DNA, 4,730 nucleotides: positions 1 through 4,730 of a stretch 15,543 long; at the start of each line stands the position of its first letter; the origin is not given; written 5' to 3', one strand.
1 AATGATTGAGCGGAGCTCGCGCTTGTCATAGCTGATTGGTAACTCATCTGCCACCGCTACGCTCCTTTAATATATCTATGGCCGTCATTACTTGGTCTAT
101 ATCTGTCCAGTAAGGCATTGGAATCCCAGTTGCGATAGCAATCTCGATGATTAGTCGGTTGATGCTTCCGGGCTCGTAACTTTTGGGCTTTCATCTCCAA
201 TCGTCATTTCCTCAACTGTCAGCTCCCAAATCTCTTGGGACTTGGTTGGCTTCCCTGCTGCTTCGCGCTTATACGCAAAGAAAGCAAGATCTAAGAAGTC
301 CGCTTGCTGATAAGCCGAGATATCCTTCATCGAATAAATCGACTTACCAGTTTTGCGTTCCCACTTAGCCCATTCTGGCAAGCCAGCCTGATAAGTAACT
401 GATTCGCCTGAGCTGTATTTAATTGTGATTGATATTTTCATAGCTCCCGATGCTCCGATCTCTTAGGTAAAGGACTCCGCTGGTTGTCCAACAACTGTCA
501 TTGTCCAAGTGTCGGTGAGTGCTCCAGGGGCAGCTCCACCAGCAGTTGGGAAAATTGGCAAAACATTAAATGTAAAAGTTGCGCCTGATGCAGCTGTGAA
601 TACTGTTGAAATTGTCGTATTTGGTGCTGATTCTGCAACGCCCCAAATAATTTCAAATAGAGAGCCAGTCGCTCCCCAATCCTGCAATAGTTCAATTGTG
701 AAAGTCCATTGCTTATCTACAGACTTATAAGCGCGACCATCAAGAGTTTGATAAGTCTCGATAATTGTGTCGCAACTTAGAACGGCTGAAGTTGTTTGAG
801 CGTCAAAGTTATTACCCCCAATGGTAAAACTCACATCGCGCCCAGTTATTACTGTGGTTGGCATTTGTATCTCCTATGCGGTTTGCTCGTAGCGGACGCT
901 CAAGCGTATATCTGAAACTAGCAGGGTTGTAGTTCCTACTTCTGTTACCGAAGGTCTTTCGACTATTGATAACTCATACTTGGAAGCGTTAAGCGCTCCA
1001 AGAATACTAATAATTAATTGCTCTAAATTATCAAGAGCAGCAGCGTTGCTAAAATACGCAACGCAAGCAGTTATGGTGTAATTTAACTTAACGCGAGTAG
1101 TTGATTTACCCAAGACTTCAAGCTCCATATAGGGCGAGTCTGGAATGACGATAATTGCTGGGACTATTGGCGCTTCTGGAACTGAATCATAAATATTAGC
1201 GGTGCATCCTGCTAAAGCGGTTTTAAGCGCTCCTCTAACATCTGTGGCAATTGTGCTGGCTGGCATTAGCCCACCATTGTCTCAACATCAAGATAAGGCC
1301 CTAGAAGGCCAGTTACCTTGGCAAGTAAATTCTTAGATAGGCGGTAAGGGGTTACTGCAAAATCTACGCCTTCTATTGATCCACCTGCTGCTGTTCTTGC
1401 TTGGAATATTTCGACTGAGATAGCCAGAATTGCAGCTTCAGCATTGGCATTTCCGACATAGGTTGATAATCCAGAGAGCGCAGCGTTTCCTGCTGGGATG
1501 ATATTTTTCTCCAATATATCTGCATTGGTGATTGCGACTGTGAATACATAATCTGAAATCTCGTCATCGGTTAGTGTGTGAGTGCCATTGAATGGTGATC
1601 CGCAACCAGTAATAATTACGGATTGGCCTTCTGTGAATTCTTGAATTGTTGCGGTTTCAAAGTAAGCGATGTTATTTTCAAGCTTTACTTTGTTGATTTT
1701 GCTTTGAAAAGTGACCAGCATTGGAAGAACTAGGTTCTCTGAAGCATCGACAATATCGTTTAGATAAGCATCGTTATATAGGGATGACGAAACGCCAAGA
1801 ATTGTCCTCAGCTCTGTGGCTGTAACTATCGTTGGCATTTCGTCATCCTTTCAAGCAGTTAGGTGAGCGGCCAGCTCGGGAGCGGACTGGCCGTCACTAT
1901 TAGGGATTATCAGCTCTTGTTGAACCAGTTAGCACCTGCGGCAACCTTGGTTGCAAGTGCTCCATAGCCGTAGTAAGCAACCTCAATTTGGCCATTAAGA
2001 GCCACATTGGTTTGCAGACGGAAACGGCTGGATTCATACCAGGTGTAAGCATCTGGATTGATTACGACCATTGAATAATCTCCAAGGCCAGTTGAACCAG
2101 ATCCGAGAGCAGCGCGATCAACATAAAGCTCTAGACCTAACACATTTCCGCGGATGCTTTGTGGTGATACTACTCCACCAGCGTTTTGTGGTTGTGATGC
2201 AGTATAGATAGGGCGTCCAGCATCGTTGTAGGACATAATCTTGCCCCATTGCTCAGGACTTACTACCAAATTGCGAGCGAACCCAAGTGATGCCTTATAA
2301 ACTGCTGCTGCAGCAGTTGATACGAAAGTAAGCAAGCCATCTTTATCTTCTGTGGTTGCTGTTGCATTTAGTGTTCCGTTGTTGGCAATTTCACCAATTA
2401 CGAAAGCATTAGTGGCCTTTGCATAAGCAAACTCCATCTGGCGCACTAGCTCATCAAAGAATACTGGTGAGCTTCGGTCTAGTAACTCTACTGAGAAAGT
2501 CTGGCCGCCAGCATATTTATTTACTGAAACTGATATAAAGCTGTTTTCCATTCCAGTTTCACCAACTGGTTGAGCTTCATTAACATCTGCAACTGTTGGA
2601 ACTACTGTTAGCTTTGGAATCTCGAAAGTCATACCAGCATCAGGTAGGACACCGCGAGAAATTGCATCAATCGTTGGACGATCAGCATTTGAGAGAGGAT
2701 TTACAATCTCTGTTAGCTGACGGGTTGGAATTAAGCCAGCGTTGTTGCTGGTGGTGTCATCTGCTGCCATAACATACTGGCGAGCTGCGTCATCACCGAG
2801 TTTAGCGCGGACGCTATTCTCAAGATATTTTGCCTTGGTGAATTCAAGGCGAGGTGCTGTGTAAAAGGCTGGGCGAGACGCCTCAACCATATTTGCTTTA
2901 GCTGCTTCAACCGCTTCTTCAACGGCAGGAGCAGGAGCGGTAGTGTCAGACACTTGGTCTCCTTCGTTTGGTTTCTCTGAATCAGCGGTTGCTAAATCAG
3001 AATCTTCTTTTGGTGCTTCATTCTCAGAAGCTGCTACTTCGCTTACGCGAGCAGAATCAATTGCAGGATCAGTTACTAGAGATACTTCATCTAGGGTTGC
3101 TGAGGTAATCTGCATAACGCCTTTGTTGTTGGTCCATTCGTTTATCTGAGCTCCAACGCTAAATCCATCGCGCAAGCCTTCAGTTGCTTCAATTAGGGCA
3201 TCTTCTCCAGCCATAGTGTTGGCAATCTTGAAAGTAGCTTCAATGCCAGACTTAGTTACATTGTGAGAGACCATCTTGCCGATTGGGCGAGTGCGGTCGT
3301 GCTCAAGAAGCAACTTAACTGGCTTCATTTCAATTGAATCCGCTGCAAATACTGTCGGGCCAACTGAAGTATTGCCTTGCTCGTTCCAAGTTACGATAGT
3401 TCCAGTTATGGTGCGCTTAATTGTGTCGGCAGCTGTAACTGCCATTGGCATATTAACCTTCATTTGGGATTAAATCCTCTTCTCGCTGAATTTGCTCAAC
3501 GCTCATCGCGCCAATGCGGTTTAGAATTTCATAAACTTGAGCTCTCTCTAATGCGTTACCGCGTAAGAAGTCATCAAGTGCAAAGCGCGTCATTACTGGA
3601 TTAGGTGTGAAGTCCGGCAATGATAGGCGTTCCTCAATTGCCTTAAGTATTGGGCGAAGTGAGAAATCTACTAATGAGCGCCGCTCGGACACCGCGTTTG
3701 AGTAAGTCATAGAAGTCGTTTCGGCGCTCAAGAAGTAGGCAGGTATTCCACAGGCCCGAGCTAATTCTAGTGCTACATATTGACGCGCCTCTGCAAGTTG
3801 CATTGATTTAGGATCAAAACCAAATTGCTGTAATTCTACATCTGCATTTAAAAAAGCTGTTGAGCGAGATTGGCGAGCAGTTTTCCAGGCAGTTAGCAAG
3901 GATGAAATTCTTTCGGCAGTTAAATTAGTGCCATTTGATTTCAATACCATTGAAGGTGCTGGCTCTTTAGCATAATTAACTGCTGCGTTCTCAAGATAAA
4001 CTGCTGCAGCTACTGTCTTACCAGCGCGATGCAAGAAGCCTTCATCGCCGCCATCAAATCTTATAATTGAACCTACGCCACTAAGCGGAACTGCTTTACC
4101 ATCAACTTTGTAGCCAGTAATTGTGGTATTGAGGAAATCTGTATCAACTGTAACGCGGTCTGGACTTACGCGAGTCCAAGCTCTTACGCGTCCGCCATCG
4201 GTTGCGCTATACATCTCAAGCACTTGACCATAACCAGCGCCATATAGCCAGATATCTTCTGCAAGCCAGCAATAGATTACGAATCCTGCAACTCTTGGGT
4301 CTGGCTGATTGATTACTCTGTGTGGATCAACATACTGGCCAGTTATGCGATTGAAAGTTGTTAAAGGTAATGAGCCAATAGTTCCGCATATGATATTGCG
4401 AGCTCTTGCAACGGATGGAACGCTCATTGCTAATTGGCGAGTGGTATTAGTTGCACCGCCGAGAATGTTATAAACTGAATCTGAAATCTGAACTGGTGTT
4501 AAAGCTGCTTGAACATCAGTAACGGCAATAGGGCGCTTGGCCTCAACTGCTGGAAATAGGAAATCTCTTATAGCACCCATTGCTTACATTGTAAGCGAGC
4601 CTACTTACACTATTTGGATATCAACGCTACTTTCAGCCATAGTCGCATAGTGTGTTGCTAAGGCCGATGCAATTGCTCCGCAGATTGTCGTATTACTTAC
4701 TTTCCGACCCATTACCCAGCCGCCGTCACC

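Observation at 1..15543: Complete, circularly closed 15,444-bp tailed-phage genome, near the lower size limit for siphovirus-like phages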

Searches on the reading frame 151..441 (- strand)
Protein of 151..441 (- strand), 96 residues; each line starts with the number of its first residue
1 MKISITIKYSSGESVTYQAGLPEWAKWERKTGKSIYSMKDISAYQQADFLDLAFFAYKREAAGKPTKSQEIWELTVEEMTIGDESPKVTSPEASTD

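Call 8: search_protein_families(library=phrogs, proteins=[window:151-441:-], max_evalue=0.001)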
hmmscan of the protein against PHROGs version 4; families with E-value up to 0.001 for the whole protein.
window:151-441:- (96 aa): 0 families

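Call 30: search_protein_families(library=pfam, proteins=[window:151-441:-], max_evalue=0.01)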
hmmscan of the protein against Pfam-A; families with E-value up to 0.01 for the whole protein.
window:151-441:- (96 aa): 0 families

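Call 58: search_protein_families(library=ncbifam, proteins=[window:151-441:-], max_evalue=1)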
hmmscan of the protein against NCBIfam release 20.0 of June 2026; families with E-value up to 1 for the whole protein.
window:151-441:- (96 aa): 0 families

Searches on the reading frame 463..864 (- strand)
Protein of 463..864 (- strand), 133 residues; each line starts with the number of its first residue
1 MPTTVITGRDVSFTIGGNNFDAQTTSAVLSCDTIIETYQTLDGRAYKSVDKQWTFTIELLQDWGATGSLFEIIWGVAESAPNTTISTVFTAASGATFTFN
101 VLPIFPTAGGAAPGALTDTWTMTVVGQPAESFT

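Call 8: search_protein_families(library=phrogs, proteins=[window:463-864:-], max_evalue=0.001)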
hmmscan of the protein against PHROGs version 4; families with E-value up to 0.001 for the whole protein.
window:463-864:- (133 aa): 1 family
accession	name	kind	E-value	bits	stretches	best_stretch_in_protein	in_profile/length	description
phrog_4574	-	tail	1.6e-05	25.8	1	1-92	1-96/147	major tail protein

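Call 30: search_protein_families(library=pfam, proteins=[window:463-864:-], max_evalue=0.01)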
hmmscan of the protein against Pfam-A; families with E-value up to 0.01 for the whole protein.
window:463-864:- (133 aa): 1 family
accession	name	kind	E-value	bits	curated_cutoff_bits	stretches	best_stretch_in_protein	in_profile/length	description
PF07443.18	HARP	-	0.005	16.8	25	1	33-58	10-35/55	HepA-related protein (HARP)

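Call 58: search_protein_families(library=ncbifam, proteins=[window:463-864:-], max_evalue=1)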
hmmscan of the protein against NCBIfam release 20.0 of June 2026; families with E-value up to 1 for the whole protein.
window:463-864:- (133 aa): 0 families

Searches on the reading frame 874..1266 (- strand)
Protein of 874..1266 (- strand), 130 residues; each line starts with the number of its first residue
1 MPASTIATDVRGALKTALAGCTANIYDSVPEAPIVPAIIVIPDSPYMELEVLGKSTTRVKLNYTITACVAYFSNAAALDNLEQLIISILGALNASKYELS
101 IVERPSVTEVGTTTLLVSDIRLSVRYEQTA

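Call 8: search_protein_families(library=phrogs, proteins=[window:874-1266:-], max_evalue=0.001)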
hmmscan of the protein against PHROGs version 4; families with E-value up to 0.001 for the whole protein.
window:874-1266:- (130 aa): 1 family
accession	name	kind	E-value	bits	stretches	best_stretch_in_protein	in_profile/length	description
phrog_22278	-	tail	1.5e-06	29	1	8-119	5-115/126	minor tail protein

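Call 30: search_protein_families(library=pfam, proteins=[window:874-1266:-], max_evalue=0.01)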
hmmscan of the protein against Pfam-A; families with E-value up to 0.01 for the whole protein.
window:874-1266:- (130 aa): 0 families

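Call 58: search_protein_families(library=ncbifam, proteins=[window:874-1266:-], max_evalue=1)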
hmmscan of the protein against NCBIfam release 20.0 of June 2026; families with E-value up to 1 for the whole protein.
window:874-1266:- (130 aa): 0 families

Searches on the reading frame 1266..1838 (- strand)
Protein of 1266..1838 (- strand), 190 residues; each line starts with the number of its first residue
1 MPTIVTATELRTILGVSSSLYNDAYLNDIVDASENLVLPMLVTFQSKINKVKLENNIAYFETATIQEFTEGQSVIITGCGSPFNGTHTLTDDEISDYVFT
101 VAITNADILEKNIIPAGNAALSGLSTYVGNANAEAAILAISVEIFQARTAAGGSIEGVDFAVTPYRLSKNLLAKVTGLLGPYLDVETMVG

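Call 8: search_protein_families(library=phrogs, proteins=[window:1266-1838:-], max_evalue=0.001)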
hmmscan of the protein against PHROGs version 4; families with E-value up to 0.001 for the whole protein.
window:1266-1838:- (190 aa): 0 families

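Call 30: search_protein_families(library=pfam, proteins=[window:1266-1838:-], max_evalue=0.01)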
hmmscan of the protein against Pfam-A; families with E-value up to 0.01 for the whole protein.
window:1266-1838:- (190 aa): 0 families

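Call 58: search_protein_families(library=ncbifam, proteins=[window:1266-1838:-], max_evalue=1)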
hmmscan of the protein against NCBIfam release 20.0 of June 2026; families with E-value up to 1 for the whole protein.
window:1266-1838:- (190 aa): 2 families
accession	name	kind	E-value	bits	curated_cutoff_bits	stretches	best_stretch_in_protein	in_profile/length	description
NF050138.1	marker_Dhp61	equivalog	0.039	14.2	85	0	21-79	23-80/96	protein Dhp61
NF003099.0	PRK04019.2-2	equivalog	0.039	13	341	1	44-121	61-134/293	50S ribosomal protein L10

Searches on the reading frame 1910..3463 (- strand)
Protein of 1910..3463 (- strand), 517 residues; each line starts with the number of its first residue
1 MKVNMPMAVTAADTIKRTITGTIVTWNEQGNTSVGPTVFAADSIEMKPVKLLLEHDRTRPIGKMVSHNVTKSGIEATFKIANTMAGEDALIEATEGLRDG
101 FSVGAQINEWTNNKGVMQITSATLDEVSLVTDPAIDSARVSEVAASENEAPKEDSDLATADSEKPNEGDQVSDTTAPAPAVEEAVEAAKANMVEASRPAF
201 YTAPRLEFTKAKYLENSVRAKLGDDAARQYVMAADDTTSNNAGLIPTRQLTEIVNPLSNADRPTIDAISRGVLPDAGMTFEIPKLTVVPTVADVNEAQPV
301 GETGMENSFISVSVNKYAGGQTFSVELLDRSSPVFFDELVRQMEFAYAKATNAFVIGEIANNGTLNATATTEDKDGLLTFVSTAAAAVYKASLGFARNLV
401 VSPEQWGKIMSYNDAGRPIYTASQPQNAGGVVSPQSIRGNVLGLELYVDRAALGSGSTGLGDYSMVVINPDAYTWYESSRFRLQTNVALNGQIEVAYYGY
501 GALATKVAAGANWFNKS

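Call 8: search_protein_families(library=phrogs, proteins=[window:1910-3463:-], max_evalue=0.001)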
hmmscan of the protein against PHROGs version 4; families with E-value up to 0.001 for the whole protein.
window:1910-3463:- (517 aa): 5 families
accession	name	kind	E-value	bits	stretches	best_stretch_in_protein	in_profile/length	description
phrog_2263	-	head and packaging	9e-72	243.7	1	11-506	33-533/551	major head protein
phrog_80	-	head and packaging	3e-17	64.1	1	16-184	235-405/607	head maturation protease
phrog_617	-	head and packaging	3.5e-16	60.2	1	9-191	18-216/626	major head protein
phrog_10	-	head and packaging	2.8e-10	40.8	1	183-471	305-593/752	major head protein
phrog_3270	-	head and packaging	1.9e-05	24.5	1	43-172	31-156/603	head maturation protease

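Call 12: search_dna_similar(query=window:1910-3463:-, collection=phages, mode=protein, max_rows=30)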
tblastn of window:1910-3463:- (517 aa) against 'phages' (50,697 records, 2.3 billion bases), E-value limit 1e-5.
Records with a match: 83; places in all: 83; records where one place covers at least 80% of the query: 0.
Best place of each record, by identity: <60% 83.
By first word of the organism name: Arthrobacter 54; Gordonia 15; Vibrio 6; Mycobacterium 3; Curtobacterium 2; Geobacillus 2; Pseudomonas 1.
By host as written in the record: Arthrobacter sp. ATCC 21022 39; Gordonia terrae 3612 6; Arthrobacter sulfureus NRRL B-14730 SEA 5; Arthrobacter globiformis B-2979 5; Vibrio cholerae 4; Arthrobacter globiformis NRRL B-2979 SEA 4; Gordonia neofelifaecis NRRL 59395 3; Mycobacterium smegmatis mc2 155 2; and 11 more.
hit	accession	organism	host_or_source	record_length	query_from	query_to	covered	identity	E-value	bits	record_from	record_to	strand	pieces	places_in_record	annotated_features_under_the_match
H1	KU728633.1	Mycobacterium phage Bipper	Mycobacterium smegmatis mc2 155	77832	236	504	52%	27.9%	2e-6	57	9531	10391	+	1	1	13: major capsid protein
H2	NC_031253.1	Mycobacterium phage Bipper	Mycobacterium smegmatis mc2 155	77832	236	504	52%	27.9%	2e-6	57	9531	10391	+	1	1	13: major head protein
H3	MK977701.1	Mycobacterium phage Cracklewink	Mycobacterium smegmatis mc#155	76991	236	504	52%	27.9%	2e-6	57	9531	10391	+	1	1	13: major capsid protein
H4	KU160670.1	Arthrobacter phage Toulouse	Arthrobacter sp. ATCC 21022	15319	3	150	29%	39.9%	1e-21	105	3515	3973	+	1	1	6: major capsid and protease fusion protein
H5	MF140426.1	Arthrobacter phage Seume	Arthrobacter sp. ATCC 21022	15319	3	150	29%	39.9%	1e-21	105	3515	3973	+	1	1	7: major capsid and protease fusion protein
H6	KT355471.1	Arthrobacter phage Decurro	Arthrobacter sp. ATCC 21022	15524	3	150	29%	39.9%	1e-21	105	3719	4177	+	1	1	major capsid and protease fusion protein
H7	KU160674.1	Arthrobacter phage Yank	Arthrobacter sp. ATCC 21022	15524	3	150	29%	39.9%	1e-21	105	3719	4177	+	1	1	7: major capsid and protease fusion protein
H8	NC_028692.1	Arthrobacter phage Decurro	Arthrobacter sp. ATCC 21022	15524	3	150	29%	39.9%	1e-21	105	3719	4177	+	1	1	major head protein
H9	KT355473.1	Arthrobacter phage Jessica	Arthrobacter sp. ATCC 21022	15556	3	150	29%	39.9%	1e-21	105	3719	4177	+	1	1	major capsid and protease fusion protein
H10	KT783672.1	Arthrobacter phage TymAbreu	Arthrobacter sp. ATCC 21022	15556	3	150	29%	39.9%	1e-21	105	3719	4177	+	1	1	major capsid and protease fusion protein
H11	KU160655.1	Arthrobacter phage Maggie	Arthrobacter sp. ATCC 21022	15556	3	150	29%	39.9%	1e-21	105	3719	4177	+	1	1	7: major capsid and protease fusion protein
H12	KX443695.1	Arthrobacter phage Courtney3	Arthrobacter sp. ATCC 21022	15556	3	150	29%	39.9%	1e-21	105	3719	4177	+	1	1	major capsid and protease fusion protein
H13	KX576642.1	Arthrobacter phage Massimo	Arthrobacter sp. ATCC 21022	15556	3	150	29%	39.9%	1e-21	105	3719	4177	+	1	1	major capsid and protease fusion protein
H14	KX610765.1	Arthrobacter phage Prospero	Arthrobacter sp. ATCC 21022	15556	3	150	29%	39.9%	1e-21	105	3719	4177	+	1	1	major capsid and protease fusion protein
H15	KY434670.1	Arthrobacter phage Chestnut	Arthrobacter sp. ATCC 21022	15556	3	150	29%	39.9%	1e-21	105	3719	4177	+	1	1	major capsid and protease fusion protein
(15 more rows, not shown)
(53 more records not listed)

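Call 14: find_related_loci(query=window:1910-3463:-, collection=viral_contigs, flank=10000)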
Query window:1910-3463:- (517 aa) in viral_contigs; peptide patterns used: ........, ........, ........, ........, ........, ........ (x = any residue, [..] = any of these).
599 stretches matched a pattern (row limit reached: there are more); 599 encode a relative of the query (tblastn E <= 1e-3); the best 80 are kept; 80 distinct loci.
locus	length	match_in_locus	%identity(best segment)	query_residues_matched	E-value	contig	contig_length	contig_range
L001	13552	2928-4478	97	1-517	0e+0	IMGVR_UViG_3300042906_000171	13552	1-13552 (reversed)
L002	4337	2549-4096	86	1-515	0e+0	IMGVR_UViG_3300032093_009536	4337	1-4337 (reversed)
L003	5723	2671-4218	84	1-515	0e+0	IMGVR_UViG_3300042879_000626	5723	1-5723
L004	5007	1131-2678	85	1-515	0e+0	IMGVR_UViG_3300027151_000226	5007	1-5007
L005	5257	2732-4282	85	1-517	0e+0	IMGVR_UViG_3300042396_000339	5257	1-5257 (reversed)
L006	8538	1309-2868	84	1-517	0e+0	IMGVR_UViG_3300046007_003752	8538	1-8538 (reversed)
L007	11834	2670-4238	85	1-517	0e+0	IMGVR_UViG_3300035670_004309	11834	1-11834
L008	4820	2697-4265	84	1-517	0e+0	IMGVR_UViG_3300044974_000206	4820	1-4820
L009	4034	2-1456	86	37-517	0e+0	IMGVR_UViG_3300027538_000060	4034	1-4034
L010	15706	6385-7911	79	1-511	0e+0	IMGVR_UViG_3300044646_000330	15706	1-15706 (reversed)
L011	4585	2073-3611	78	1-514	0e+0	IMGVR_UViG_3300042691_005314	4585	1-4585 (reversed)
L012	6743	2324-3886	78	1-517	0e+0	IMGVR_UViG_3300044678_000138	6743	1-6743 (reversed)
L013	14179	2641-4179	78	1-514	0e+0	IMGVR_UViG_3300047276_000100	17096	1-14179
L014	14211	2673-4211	78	1-514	0e+0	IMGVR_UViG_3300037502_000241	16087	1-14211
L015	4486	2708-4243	77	1-514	0e+0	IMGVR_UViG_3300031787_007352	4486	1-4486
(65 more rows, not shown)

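Call 40: find_encoding_contigs(protein=window:1910-3463:-, flank=10000, max_places=8)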
Protein window:1910-3463:- (517 aa): no gene with exactly this product is on record in the collection.

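Call 41: find_related_loci(query=window:1910-3463:-, collection=genome_contigs, flank=10000)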
Query window:1910-3463:- (517 aa) in genome_contigs; peptide patterns used: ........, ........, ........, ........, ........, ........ (x = any residue, [..] = any of these).
40 stretches matched a pattern; 8 encode a relative of the query (tblastn E <= 1e-3); 8 distinct loci.
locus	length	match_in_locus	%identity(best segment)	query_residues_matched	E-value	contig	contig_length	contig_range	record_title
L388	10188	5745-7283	54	1-516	1e-174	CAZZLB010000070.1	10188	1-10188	MAG TPA_asm: uncultured Rhodoferax sp. isolate SRP124364_co1_277 genome assembly, contig: NODE_7672_length_10188_cov_8.2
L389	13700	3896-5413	54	1-511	2e-160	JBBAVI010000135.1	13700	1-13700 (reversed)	MAG: Saprospiraceae bacterium isolate EUL_319 ctg135-EUL_319, whole genome shotgun sequence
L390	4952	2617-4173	47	4-517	3e-131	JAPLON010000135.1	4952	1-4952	MAG: Proteobacteria bacterium isolate LacPavin_0419_WC53_MAG_38_7 LacPavin_0419_WC53_scaffold_192373, whole genome shotg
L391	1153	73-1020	65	198-514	2e-140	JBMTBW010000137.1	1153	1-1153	MAG: Candidatus Nanopelagicaceae bacterium isolate LKB_V4_S16_10percent_ser_maxbin.001 NODE_13622_length_1153_cov_24.410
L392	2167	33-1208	53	115-515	6e-121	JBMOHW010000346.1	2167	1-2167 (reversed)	MAG: Terrimicrobiaceae bacterium isolate Deming_bin.375 contig221157, whole genome shotgun sequence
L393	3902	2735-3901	48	1-389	9e-105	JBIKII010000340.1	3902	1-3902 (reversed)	MAG: Caulobacter sp. isolate ME2014-05-30_3300043465_group5_bin127 Rohwer_bin1851_scaffold_35213_c1, whole genome shotgu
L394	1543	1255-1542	96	1-96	1e-57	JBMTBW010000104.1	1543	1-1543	MAG: Candidatus Nanopelagicaceae bacterium isolate LKB_V4_S16_10percent_ser_maxbin.001 NODE_7298_length_1543_cov_11.1821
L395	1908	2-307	47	250-343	1e-21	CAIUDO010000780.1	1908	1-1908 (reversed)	MAG: uncultured proteobacterium isolate LaPlata_bin-3660 genome assembly, contig: bin-3660:780/959, whole genome shotgun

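Call 67: search_protein_families(library=pfam, proteins=[window:1910-3463:-], max_evalue=0.001)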
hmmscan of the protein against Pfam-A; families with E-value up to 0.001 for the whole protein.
window:1910-3463:- (517 aa): 2 families
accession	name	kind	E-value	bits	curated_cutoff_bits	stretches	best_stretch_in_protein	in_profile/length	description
PF04586.22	Peptidase_S78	-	9.4e-10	39.3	21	1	18-146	15-158/165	Caudovirus prohead serine protease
PF25209.1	Phage_capsid_4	-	8.7e-07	29.9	27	1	249-502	10-251/262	Phage capsid protein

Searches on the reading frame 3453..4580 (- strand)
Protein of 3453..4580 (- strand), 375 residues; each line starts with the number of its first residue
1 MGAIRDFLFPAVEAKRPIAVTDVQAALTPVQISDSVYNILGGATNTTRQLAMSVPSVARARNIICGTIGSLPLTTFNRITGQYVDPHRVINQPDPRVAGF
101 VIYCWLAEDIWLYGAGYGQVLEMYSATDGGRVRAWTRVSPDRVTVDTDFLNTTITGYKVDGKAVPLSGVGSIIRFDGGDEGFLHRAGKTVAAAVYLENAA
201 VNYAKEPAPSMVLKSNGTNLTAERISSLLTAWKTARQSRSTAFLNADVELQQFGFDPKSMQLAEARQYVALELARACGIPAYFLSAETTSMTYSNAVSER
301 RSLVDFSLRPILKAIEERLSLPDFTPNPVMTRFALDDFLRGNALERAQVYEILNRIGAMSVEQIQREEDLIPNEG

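Call 8: search_protein_families(library=phrogs, proteins=[window:3453-4580:-], max_evalue=0.001)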
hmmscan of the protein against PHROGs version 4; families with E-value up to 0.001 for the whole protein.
window:3453-4580:- (375 aa): 4 families
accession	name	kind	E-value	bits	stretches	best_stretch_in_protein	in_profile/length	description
phrog_12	-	head and packaging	9.1e-40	138.3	1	38-375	72-420/646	portal protein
phrog_2662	-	head and packaging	5.5e-20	72.5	1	45-375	58-410/717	portal protein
phrog_5929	-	head and packaging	2.6e-19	70.5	1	197-373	5-185/228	portal protein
phrog_11323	-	unknown function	1.1e-06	29.7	1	289-372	6-92/130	-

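Call 67: search_protein_families(library=pfam, proteins=[window:3453-4580:-], max_evalue=0.001)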
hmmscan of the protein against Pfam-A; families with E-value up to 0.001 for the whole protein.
window:3453-4580:- (375 aa): 1 family
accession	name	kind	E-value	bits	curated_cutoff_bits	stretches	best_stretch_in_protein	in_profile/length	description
PF04860.17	Phage_portal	-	8.4e-36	124.2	39.1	1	56-368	2-320/321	Phage portal protein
